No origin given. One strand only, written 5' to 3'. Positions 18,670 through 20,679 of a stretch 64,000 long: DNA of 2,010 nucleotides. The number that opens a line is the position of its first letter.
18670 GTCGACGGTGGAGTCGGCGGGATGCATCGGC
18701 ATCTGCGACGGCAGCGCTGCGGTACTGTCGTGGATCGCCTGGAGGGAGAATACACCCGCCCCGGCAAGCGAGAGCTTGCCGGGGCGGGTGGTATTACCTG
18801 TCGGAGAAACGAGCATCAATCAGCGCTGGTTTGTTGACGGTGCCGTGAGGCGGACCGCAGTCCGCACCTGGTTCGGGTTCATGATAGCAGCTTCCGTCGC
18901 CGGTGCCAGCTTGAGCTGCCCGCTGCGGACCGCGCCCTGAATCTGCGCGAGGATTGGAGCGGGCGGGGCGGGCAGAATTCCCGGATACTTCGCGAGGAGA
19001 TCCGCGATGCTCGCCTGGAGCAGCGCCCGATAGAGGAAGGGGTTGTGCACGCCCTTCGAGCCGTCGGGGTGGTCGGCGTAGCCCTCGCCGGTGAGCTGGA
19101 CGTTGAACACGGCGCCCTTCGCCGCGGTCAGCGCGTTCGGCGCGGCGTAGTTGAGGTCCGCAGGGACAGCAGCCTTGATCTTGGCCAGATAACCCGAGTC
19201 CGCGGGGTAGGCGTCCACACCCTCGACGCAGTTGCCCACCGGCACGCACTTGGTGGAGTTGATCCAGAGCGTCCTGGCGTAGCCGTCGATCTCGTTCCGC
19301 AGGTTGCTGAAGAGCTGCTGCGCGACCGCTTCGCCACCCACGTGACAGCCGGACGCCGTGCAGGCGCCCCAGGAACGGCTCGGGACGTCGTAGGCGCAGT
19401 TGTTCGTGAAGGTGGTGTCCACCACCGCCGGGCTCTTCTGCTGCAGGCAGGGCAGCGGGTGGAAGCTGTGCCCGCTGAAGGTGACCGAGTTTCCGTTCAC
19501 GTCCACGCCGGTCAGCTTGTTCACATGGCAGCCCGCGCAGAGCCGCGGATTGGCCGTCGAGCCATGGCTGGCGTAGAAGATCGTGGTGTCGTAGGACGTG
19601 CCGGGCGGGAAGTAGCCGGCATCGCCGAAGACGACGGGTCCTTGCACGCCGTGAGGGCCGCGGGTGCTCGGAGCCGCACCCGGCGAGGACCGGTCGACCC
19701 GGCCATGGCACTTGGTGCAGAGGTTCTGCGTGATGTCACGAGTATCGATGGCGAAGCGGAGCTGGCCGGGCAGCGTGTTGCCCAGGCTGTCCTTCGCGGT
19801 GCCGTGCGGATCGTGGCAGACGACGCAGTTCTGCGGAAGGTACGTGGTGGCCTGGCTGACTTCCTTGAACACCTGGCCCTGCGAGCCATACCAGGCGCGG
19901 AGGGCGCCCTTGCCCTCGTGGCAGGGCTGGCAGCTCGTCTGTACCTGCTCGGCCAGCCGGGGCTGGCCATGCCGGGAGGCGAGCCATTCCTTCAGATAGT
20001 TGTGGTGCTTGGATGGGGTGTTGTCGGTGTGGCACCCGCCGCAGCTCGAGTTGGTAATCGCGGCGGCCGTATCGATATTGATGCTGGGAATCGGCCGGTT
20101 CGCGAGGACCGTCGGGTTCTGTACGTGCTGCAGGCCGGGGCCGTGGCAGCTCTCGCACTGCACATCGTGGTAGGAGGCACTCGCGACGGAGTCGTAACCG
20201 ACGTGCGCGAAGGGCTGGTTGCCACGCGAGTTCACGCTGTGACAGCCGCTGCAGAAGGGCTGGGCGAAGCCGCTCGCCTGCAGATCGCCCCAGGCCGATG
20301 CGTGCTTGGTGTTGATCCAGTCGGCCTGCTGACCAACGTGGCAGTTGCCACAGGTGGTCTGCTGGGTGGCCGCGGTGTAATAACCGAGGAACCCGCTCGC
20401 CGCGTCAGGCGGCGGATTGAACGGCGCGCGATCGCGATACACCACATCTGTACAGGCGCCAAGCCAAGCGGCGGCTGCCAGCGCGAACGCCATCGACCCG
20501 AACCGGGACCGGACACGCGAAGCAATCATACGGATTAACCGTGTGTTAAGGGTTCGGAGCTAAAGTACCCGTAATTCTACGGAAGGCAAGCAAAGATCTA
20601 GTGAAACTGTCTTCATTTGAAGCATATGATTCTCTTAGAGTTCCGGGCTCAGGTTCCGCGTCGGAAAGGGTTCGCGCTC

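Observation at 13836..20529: Cytochrome/beta-barrel cluster 2: lipoprotein 9-haem, NapC-like 20-haem, barrel and 16-haem genes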

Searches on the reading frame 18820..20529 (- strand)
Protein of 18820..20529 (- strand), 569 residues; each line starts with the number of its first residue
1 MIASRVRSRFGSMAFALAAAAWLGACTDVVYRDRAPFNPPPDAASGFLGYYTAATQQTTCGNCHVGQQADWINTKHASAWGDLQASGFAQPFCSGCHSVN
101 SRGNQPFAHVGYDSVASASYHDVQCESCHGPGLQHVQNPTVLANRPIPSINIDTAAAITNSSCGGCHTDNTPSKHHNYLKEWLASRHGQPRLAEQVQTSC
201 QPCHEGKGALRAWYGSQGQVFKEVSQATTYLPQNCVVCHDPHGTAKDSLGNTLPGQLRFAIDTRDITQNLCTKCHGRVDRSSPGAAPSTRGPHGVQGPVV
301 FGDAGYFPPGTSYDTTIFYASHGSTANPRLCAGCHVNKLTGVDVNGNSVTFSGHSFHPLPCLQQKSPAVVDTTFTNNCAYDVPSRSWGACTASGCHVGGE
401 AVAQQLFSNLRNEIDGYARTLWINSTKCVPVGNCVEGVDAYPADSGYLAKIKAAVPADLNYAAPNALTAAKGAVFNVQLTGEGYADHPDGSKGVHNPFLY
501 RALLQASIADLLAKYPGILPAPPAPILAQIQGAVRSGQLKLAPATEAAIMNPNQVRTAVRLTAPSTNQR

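Call 8: search_protein_families(library=pfam, proteins=[window:18820-20529:-], max_evalue=0.01)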
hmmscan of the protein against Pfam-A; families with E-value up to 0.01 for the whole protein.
window:18820-20529:- (569 aa): 5 families
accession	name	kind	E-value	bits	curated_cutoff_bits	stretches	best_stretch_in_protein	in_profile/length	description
PF22113.1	Mtrc-MtrF_II-IV_dom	-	3.1e-09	37.1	30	2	156-244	77-168/176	Outer membrane cytochrome MtrC/MtrF-like, domains II/IV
PF14522.11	Cytochrome_C7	-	8.9e-08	32.3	24.8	0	55-129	11-66/67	Cytochrome c7 and related cytochrome c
PF14537.11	Cytochrom_c3_2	-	9.6e-07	29.6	25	1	160-246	6-71/79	Cytochrome c3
PF09699.15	Paired_CXXCH_1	-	1.5e-05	25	20.6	1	234-277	8-38/41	Doubled CXXCH motif (Paired_CXXCH_1)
PF13435.11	Cytochrome_C554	-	5.8e-05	24.4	20.8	1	59-130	1-84/84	Cytochrome c554 and c-prime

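Call 9: search_protein_families(library=ncbifam, proteins=[window:18820-20529:-], max_evalue=0.01)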
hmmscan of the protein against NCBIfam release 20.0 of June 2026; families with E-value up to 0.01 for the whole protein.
window:18820-20529:- (569 aa): 4 families
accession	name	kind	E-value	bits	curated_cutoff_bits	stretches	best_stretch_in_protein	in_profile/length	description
NF041198.1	UshA_like_PCGU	equivalog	2.4e-14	52.8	275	1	57-171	408-512/519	UshA-like (seleno)protein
TIGR03508.1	decahem_SO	subfamily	4e-08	33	192.2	1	92-276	4-175/258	DmsE family decaheme c-type cytochrome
NF041028.1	decahem_GSU2203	exception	0.00065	19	325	0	91-278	37-210/317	GSU2203 family decaheme c-type cytochrome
TIGR01904.2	GSu_C4xC__C2xCH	domain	0.0035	17.1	27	1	44-105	10-64/73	CxxxxCH/CxxCH domain c-type cytochrome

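Call 10: list_cluster_members(proteins=[window:18820-20529:-, window:16756-18816:-, window:15266-16759:-, window:13836-15269:-, window:20546-21709:-, window:10716-11696:-, window:8683-10716:-, window:7244-8686:-])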
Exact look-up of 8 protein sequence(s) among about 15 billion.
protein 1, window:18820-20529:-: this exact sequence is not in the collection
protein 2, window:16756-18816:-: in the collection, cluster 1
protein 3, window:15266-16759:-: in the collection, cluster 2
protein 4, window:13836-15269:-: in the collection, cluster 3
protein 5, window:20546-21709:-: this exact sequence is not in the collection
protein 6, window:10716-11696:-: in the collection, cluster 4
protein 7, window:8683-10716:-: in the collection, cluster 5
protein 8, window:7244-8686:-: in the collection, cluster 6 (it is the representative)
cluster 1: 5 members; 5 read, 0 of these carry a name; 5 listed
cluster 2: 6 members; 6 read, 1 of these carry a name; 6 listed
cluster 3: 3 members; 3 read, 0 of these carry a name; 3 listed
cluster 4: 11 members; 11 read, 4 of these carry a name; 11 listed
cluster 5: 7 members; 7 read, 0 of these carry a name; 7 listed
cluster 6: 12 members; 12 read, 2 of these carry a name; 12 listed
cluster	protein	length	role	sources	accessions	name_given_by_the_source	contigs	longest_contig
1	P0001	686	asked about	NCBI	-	-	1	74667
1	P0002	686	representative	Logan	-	-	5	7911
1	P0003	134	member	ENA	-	-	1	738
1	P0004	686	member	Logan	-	-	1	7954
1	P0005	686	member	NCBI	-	-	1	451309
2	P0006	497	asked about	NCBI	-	-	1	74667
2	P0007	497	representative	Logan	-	-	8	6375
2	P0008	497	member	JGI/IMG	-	hypothetical protein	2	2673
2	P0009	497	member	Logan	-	-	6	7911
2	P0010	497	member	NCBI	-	-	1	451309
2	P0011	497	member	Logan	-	-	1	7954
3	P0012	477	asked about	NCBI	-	-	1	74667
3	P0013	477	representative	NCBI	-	-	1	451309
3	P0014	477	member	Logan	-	-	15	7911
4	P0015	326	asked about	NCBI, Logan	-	-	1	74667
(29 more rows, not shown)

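Call 26: search_solved_structures(query=window:18820-20529:-, max_evalue=1, show_alignments=1)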
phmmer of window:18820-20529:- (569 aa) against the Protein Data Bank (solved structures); distinct sequences matched with E-value up to 1: 3.
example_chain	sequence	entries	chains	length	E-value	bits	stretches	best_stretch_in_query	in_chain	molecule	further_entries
6i5b_A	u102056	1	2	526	0.00018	23.7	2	83-140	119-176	Uncharacterized protein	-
6r2q_A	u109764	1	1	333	0.0044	19.1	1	92-249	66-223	Cystathionine beta-synthase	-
1xn7_A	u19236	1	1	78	0.88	11.5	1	167-215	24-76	Hypothetical protein yhgG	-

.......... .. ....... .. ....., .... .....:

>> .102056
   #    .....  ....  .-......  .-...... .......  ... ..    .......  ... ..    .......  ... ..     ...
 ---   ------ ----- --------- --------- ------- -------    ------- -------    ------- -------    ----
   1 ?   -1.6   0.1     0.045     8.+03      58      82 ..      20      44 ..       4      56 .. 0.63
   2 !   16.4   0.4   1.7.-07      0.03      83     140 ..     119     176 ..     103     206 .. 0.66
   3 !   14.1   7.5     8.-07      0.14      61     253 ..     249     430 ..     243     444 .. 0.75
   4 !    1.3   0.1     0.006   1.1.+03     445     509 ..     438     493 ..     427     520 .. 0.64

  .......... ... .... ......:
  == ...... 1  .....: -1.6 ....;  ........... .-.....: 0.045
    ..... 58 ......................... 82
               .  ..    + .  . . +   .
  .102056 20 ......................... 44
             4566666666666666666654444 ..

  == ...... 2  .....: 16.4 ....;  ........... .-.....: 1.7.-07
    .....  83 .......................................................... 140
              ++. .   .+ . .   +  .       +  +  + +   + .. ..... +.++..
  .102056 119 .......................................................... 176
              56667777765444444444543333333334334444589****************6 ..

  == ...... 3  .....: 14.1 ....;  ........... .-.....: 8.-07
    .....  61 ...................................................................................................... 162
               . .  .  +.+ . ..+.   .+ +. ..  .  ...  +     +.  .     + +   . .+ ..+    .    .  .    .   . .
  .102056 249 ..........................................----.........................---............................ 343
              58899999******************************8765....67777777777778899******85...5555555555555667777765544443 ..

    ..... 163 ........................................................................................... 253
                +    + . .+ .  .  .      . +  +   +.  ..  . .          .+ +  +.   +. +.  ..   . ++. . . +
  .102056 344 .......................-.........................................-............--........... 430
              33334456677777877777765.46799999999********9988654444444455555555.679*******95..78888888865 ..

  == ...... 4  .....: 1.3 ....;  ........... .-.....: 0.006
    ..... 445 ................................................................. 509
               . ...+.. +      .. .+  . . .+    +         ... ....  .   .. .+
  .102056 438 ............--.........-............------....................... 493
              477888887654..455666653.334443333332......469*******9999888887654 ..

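Call 44: search_solved_structures(query=A3, max_evalue=1, show_alignments=1)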
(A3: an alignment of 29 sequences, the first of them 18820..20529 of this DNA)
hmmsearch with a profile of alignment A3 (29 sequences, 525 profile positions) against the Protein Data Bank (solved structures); distinct sequences matched with E-value up to 1: 20.
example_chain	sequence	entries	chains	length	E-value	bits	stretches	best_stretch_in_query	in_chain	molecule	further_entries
6qvm_A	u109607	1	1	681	6.6e-16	61.1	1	84-292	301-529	Multiheme cytochrome cf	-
6i5b_A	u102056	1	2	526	1.4e-15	60.1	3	63-102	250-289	Uncharacterized protein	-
1fgj_A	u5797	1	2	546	1.9e-05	26.7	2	158-329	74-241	HYDROXYLAMINE OXIDOREDUCTASE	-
6m0p_A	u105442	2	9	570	8.4e-05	24.5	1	158-329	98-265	Aerobic hydroxylamine oxidoreductase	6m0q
4fas_A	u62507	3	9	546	0.00011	24.1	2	158-329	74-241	Hydroxylamine oxidoreductase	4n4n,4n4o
1bvb_A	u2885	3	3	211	0.00016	23.6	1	59-168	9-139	CYTOCHROME C-554 | CYTOCHROME C554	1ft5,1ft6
3owm_A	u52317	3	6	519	0.0003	22.7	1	189-265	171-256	Eight-heme nitrite reductase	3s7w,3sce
3uu9_A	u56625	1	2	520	0.00033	22.6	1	189-265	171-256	Eight-heme nitrite reductase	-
3rkh_A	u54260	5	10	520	0.00036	22.4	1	189-265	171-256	Eight-heme nitrite reductase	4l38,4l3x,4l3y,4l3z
4q4u_A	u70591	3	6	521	0.00037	22.4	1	189-265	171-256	Eight-heme nitrite reductase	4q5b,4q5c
2ot4_A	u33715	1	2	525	0.00037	22.4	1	189-265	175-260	Eight-heme nitrite reductase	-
4q0t_A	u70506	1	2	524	0.00037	22.4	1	189-265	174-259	Eight-heme nitrite reductase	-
2zo5_A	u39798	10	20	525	0.00038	22.4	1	189-265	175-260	Eight-heme nitrite reductase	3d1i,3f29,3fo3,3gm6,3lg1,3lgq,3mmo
9yuq_N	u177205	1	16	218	0.00043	22.2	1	226-268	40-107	Putative multiheme cytochrome c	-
4rkm_A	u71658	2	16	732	0.033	16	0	78-133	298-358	MccA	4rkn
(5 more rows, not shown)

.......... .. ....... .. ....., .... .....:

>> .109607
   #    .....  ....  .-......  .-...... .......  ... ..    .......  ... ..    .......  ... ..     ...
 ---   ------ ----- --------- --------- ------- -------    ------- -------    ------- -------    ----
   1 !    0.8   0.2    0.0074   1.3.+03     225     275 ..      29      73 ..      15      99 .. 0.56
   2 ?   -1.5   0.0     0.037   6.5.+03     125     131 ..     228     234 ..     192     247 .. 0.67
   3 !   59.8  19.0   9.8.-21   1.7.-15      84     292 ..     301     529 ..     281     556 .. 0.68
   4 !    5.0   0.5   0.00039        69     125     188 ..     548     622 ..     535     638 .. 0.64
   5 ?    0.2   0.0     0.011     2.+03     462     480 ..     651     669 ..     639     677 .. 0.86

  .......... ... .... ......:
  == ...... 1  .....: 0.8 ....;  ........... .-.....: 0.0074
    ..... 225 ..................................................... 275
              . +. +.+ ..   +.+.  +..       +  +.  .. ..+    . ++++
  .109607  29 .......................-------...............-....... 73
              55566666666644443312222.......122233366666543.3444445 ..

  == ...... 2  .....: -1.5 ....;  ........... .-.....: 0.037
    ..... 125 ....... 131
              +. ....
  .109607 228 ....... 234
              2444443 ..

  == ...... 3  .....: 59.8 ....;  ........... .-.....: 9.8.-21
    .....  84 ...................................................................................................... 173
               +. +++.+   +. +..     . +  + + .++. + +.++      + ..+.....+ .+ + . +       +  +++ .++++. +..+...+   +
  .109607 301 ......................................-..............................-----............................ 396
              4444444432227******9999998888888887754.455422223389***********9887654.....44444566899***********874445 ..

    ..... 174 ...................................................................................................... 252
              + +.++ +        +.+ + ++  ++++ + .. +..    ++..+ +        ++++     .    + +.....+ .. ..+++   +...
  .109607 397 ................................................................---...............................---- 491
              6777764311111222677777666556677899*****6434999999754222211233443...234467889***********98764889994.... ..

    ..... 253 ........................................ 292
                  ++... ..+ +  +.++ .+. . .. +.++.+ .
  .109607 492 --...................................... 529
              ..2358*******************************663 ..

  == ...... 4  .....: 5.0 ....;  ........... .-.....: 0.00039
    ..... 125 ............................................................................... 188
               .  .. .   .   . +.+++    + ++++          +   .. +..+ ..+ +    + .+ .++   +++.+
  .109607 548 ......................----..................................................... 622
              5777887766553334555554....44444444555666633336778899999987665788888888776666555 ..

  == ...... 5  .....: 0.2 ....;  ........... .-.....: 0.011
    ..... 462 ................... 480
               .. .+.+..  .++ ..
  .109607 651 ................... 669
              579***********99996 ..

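Call 85: search_solved_structures(query=A3, max_evalue=1e-10, show_alignments=2)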
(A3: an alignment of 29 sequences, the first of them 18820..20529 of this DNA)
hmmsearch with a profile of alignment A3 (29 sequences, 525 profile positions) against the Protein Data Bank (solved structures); distinct sequences matched with E-value up to 1e-10: 2.
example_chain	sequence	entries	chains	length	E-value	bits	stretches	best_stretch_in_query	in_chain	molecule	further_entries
6qvm_A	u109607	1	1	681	6.6e-16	61.1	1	84-292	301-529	Multiheme cytochrome cf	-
6i5b_A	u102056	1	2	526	1.4e-15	60.1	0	63-102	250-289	Uncharacterized protein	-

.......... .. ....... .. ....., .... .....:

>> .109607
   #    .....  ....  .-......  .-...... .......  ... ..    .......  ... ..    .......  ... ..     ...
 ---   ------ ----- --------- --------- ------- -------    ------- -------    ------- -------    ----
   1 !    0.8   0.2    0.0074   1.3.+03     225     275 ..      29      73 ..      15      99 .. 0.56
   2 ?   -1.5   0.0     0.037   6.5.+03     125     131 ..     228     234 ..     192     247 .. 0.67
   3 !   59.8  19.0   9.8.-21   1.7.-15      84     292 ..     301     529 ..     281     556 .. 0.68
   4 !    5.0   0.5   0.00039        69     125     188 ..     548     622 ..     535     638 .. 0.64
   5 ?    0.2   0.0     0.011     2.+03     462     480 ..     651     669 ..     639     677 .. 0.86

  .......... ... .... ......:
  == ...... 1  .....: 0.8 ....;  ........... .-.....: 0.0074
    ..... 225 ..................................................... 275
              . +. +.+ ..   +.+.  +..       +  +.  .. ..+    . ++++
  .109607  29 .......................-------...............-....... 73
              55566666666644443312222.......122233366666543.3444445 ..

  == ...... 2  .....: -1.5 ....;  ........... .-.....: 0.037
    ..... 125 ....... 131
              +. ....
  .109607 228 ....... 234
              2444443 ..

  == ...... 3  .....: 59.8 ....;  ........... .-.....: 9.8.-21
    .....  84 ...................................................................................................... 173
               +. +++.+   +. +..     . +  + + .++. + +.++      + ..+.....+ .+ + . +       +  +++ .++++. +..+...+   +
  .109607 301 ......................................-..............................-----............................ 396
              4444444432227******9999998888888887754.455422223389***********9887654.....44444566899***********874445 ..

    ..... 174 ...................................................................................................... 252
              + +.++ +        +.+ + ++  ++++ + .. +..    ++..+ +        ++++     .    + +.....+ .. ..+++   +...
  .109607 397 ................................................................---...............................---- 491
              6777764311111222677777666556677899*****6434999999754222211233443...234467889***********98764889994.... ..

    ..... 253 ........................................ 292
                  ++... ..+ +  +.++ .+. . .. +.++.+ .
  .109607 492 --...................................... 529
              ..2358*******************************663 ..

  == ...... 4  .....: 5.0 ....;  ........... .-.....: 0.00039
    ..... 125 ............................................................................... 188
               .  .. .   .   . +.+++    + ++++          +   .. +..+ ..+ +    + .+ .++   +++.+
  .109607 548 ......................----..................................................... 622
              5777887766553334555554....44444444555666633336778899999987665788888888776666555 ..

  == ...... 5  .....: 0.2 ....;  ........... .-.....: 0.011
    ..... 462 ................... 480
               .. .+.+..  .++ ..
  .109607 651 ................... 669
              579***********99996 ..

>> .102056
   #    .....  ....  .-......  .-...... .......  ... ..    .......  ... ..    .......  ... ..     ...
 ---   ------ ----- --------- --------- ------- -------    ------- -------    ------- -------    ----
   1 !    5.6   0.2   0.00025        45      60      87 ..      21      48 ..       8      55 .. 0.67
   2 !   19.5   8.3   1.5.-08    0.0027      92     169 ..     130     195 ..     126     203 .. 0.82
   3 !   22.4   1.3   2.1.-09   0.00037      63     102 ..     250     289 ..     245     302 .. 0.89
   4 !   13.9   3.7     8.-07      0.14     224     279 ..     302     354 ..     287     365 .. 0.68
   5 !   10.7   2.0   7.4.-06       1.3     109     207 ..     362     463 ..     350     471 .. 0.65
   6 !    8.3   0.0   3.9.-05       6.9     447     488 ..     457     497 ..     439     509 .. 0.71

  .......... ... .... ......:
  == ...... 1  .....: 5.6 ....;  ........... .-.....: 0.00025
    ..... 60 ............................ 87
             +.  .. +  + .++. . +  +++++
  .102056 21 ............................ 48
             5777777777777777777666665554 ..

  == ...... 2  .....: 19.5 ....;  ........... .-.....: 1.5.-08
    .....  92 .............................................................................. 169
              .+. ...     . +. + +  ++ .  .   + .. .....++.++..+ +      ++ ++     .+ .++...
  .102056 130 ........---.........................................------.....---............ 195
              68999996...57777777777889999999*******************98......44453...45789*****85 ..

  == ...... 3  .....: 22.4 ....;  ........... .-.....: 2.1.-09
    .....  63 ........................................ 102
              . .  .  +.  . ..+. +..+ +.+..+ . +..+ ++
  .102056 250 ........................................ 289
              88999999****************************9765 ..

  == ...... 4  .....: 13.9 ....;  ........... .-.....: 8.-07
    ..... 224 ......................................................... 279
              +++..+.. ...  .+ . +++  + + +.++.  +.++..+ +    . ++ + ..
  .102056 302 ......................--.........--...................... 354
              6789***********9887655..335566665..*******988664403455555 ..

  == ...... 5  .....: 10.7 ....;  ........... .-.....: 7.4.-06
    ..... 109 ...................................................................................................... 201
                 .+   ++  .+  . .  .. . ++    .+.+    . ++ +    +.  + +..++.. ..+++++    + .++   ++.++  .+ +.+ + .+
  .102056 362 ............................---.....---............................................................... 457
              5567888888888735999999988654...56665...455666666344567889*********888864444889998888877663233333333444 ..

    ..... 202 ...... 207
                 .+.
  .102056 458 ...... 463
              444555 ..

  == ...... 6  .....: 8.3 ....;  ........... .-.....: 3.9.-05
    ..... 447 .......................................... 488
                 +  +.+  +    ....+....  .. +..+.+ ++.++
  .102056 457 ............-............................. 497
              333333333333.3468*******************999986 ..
